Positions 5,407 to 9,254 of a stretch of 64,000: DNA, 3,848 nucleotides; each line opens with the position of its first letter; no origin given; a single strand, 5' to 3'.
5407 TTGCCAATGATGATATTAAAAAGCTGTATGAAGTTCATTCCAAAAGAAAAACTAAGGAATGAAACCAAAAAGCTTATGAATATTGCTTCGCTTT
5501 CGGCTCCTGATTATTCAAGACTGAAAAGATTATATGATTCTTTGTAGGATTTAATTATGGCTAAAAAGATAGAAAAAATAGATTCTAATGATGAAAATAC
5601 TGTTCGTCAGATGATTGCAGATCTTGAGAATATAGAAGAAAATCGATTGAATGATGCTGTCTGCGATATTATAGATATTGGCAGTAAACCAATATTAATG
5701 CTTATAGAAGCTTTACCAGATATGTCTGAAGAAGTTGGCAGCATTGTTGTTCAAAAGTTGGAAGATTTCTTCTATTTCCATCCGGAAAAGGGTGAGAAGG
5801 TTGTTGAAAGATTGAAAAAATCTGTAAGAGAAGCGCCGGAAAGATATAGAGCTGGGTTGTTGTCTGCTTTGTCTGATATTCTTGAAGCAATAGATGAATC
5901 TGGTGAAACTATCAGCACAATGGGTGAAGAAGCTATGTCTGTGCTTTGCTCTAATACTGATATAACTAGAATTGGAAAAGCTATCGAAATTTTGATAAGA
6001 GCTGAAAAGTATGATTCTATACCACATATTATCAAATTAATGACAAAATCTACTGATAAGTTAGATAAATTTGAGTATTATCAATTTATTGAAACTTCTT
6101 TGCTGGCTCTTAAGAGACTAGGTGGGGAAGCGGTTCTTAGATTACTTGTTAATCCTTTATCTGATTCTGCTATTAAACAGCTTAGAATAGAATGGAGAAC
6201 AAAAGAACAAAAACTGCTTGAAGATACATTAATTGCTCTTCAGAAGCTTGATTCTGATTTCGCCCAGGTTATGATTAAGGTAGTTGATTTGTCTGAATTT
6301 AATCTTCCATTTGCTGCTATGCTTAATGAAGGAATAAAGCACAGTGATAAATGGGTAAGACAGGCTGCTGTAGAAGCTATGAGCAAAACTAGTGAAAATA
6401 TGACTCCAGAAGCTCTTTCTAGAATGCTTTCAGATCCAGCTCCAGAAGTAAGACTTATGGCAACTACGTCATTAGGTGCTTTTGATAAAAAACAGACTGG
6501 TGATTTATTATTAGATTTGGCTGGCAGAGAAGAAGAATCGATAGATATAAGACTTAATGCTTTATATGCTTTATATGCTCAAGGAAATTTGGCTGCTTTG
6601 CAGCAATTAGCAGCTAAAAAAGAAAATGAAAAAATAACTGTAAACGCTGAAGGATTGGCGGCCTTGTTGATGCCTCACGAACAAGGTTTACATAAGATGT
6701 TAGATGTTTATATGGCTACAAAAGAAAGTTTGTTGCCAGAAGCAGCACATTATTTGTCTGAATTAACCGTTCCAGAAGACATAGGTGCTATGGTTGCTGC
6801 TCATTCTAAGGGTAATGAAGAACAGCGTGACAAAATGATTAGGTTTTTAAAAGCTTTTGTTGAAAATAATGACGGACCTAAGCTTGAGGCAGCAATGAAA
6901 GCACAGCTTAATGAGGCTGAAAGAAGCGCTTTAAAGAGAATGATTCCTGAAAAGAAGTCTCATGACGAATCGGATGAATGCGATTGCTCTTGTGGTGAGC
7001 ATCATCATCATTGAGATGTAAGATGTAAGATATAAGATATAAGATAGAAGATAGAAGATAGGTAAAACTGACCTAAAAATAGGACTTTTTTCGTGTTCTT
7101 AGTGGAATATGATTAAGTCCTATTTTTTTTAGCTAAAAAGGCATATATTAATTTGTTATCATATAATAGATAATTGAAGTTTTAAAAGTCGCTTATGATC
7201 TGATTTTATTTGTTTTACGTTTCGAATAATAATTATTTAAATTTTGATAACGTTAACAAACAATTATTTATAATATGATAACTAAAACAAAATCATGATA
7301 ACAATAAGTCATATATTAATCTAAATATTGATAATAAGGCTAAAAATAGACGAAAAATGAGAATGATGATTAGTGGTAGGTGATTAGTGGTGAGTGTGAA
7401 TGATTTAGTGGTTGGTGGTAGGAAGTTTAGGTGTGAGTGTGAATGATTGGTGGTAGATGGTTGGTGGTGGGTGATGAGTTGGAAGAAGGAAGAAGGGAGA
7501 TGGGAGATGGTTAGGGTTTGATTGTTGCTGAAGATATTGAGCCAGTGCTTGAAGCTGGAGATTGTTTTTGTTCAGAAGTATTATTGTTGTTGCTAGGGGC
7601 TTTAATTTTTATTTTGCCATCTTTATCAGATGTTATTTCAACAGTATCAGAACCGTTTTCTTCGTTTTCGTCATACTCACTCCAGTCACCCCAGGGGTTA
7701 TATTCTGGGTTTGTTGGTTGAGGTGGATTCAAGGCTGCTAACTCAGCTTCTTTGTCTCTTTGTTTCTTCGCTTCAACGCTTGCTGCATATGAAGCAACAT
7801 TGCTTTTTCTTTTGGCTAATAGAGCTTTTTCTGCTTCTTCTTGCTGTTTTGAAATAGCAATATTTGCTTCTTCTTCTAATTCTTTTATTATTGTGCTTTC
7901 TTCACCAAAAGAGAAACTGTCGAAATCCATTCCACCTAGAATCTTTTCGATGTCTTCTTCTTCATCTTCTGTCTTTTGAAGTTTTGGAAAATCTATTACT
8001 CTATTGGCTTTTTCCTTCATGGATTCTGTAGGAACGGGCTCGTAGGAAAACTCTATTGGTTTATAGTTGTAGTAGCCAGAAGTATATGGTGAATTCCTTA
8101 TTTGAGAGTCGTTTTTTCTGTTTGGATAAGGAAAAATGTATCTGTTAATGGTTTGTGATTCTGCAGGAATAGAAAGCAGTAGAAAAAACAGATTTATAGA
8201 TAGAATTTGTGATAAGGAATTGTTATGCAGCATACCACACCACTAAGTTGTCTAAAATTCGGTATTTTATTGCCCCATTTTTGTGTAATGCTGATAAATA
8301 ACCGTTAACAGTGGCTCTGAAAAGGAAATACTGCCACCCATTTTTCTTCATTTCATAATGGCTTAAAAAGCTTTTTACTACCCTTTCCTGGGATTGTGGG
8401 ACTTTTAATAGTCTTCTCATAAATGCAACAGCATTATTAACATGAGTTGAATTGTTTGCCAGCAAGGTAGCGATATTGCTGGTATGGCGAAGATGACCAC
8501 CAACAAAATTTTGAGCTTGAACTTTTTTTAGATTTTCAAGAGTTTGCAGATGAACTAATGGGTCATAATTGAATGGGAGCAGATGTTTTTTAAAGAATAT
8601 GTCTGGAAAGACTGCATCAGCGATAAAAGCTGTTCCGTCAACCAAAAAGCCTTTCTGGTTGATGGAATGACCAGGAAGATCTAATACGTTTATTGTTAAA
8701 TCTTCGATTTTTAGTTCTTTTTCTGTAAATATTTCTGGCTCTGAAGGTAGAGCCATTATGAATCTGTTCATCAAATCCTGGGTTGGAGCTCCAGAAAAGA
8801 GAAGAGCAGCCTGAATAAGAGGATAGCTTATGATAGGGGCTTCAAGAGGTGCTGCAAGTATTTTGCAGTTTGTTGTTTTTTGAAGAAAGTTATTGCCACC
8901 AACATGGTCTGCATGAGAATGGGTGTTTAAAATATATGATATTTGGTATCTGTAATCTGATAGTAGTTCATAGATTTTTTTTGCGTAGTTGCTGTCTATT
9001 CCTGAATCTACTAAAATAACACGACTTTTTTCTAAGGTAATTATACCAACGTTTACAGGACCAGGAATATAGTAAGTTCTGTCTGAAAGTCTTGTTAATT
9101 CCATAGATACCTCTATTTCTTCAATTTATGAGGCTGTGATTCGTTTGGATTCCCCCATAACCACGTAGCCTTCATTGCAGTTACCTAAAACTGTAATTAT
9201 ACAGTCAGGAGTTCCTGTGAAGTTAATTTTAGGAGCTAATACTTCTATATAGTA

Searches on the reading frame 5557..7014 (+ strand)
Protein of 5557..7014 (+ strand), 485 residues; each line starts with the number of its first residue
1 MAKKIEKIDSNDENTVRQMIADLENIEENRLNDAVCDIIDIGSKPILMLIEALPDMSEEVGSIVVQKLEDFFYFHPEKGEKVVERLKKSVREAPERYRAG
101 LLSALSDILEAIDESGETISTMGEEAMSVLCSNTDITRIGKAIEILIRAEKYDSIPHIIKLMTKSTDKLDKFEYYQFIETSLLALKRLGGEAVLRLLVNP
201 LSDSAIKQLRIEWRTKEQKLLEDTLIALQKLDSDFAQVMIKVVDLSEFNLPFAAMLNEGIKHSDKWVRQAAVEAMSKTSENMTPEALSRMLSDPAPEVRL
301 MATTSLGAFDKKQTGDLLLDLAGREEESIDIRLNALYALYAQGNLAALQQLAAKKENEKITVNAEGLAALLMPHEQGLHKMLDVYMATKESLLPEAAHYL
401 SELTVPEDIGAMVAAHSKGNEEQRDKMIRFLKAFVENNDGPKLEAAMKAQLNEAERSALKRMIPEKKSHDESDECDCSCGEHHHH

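Call 78: search_protein_families(library=pfam, proteins=[window:5557-7014:+], max_evalue=0.00001)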
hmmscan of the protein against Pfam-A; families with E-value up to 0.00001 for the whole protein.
window:5557-7014:+ (485 aa): 2 families
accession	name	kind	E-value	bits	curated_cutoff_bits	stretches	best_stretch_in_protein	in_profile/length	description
PF13646.12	HEAT_2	-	1.1e-13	51.7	27.7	1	285-353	3-69/88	HEAT repeats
PF02985.28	HEAT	-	5.8e-08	32.7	23.5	0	286-309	4-27/31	HEAT repeat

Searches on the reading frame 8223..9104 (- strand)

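Call 78: search_protein_families(library=pfam, proteins=[window:8223-9104:-], max_evalue=0.00001)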
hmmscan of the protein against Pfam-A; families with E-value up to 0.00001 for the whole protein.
window:8223-9104:- (293 aa): 1 family
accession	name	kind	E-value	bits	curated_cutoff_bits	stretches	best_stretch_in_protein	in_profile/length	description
PF00753.33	Lactamase_B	-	7.9e-19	68.8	22.7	1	14-204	3-196/196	Metallo-beta-lactamase superfamily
